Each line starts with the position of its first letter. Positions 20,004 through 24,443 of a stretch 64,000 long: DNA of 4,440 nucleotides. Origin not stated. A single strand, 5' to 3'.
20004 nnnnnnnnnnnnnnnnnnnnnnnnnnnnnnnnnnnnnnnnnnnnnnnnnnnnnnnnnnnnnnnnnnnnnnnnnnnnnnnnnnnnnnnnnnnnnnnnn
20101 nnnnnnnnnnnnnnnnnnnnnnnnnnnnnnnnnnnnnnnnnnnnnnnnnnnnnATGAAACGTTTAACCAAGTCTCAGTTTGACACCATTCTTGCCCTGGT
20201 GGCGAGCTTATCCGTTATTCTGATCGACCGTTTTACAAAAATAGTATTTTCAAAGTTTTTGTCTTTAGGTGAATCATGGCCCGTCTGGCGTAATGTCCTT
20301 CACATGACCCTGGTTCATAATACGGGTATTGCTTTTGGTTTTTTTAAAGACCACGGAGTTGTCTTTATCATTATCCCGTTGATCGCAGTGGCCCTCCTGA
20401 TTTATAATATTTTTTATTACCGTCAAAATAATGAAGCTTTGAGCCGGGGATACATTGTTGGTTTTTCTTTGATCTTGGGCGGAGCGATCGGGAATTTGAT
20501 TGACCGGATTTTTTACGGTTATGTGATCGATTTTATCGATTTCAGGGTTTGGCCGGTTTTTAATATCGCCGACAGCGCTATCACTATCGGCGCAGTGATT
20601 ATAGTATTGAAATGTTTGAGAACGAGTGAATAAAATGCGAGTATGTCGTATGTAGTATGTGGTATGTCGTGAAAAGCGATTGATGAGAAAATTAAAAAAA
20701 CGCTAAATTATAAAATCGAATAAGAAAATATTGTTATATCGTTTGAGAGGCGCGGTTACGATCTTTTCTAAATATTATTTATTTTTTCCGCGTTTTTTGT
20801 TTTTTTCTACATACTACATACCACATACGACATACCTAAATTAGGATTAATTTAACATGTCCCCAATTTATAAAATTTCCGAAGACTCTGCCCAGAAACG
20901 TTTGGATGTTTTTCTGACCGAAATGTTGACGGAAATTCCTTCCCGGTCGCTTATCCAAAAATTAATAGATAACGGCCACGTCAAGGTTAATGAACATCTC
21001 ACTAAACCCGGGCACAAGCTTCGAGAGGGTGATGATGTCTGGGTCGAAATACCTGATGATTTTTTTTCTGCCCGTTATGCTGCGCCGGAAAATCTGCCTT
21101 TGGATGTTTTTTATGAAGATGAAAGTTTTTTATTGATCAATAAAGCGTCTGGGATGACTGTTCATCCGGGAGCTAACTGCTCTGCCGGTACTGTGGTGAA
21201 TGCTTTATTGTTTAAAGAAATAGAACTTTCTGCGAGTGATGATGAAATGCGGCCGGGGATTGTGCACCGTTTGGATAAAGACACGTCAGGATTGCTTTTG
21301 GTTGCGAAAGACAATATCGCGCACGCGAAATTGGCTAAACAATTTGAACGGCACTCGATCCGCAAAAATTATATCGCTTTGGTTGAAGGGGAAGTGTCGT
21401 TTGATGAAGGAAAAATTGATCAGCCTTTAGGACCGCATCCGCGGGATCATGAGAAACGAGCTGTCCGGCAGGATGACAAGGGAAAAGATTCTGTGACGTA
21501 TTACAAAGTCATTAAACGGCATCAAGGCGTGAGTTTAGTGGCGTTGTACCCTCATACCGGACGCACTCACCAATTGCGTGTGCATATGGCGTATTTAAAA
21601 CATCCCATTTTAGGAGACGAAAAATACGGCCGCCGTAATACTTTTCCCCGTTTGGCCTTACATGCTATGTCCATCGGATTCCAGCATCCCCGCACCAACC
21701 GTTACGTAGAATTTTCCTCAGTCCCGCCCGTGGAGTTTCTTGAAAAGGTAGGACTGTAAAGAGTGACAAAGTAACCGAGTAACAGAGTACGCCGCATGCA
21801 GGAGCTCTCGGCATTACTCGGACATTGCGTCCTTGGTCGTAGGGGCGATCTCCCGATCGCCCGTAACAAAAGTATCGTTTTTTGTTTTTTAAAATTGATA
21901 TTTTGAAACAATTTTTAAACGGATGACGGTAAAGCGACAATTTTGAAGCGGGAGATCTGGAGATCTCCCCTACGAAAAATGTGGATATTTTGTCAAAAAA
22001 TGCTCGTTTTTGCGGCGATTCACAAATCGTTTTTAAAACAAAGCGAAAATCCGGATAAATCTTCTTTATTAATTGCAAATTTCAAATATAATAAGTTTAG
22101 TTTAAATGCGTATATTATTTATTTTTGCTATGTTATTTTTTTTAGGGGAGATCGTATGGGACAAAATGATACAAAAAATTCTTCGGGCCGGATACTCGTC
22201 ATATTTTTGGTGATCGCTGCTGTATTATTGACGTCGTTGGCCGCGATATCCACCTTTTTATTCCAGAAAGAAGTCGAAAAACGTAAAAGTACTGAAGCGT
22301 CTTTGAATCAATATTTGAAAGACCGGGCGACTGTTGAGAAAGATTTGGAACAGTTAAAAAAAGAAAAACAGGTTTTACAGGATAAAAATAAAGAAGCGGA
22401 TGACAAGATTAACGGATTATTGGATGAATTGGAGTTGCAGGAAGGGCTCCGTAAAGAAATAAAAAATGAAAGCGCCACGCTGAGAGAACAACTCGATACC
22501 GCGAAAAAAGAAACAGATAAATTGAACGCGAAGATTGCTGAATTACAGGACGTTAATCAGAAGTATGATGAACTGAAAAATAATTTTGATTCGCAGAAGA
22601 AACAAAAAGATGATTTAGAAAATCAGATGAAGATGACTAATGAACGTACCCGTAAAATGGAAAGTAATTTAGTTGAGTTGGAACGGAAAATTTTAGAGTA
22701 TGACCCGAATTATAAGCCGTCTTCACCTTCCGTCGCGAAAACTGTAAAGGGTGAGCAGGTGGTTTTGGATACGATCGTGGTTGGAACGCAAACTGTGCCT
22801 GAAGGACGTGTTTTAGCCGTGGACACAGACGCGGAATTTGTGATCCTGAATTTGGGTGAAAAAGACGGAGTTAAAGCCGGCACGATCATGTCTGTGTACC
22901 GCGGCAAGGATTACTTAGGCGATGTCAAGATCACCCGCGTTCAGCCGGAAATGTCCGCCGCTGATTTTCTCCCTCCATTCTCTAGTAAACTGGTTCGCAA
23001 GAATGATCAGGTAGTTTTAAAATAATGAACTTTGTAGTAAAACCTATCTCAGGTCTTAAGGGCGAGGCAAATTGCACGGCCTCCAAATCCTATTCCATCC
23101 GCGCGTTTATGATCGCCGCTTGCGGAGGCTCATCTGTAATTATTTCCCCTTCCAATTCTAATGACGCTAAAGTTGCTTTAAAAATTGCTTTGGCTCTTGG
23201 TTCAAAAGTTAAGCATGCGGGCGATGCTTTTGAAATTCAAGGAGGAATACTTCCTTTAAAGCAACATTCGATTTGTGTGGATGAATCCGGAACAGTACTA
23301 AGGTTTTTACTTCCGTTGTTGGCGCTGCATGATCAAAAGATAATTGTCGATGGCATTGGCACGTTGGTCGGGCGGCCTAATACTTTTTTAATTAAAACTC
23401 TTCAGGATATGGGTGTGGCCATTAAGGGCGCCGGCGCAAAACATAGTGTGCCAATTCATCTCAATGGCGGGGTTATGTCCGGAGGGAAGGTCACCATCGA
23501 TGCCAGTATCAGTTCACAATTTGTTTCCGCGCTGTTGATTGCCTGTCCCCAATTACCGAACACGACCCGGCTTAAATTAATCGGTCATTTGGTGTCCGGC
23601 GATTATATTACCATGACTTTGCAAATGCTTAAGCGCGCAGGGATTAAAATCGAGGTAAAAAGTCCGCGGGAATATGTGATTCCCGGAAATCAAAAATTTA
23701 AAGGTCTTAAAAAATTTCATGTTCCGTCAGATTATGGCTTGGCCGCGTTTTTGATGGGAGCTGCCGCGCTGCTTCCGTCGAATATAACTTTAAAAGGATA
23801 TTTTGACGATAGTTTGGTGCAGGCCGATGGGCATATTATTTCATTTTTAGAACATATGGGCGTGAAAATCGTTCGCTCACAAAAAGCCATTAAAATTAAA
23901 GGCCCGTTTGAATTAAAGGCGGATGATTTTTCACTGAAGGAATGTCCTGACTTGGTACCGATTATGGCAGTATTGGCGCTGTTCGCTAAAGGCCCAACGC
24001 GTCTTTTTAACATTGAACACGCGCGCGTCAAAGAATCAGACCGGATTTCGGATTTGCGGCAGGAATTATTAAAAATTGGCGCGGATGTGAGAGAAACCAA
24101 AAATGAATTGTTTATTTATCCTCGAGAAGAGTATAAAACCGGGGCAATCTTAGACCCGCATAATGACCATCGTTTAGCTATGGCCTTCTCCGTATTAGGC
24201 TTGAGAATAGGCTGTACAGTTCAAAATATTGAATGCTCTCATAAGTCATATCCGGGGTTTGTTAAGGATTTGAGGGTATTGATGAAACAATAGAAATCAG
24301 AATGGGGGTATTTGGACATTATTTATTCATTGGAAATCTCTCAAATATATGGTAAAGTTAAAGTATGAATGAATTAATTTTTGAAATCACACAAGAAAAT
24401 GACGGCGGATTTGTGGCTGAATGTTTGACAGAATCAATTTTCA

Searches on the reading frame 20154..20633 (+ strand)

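Call 20: search_protein_families(library=pfam, proteins=[window:20154-20633:+], max_evalue=0.00001)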
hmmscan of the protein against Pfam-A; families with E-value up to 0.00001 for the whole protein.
window:20154-20633:+ (159 aa): 1 family
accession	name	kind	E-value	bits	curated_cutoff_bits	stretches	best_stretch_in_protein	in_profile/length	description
PF01252.23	Peptidase_A8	-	4.5e-39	134.3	25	1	19-155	3-141/142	Signal peptidase (SPase) II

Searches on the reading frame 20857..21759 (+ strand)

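Call 20: search_protein_families(library=pfam, proteins=[window:20857-21759:+], max_evalue=0.00001)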
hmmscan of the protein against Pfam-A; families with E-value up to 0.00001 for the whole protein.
window:20857-21759:+ (300 aa): 2 families
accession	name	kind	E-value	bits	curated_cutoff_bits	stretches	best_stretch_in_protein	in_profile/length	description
PF00849.27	PseudoU_synth_2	-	4.6e-37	128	26.8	1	91-245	2-151/152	RNA pseudouridylate synthase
PF01479.30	S4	-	1.3e-09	38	22.8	1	15-61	2-48/48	S4 domain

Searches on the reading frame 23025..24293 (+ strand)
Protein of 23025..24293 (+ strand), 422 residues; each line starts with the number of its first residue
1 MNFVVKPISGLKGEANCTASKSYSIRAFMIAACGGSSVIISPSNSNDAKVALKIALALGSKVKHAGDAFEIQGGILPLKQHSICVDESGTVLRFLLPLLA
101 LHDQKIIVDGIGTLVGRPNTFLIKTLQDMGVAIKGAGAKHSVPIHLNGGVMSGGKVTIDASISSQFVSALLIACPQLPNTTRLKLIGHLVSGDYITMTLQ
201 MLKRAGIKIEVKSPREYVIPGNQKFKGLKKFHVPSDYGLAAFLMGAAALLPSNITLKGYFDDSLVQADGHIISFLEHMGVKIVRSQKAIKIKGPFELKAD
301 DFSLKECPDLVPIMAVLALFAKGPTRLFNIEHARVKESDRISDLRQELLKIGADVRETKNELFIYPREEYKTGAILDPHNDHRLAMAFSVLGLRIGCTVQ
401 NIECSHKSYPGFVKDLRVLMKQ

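Call 57: search_protein_families(library=pfam, proteins=[window:23025-24293:+], max_evalue=0.00001)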
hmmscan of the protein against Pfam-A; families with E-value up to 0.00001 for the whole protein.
window:23025-24293:+ (422 aa): 1 family
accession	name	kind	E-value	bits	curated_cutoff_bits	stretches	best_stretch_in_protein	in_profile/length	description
PF00275.25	EPSP_synthase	-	1.2e-81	275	22.8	1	6-416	2-417/417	EPSP synthase (3-phosphoshikimate 1-carboxyvinyltransferase)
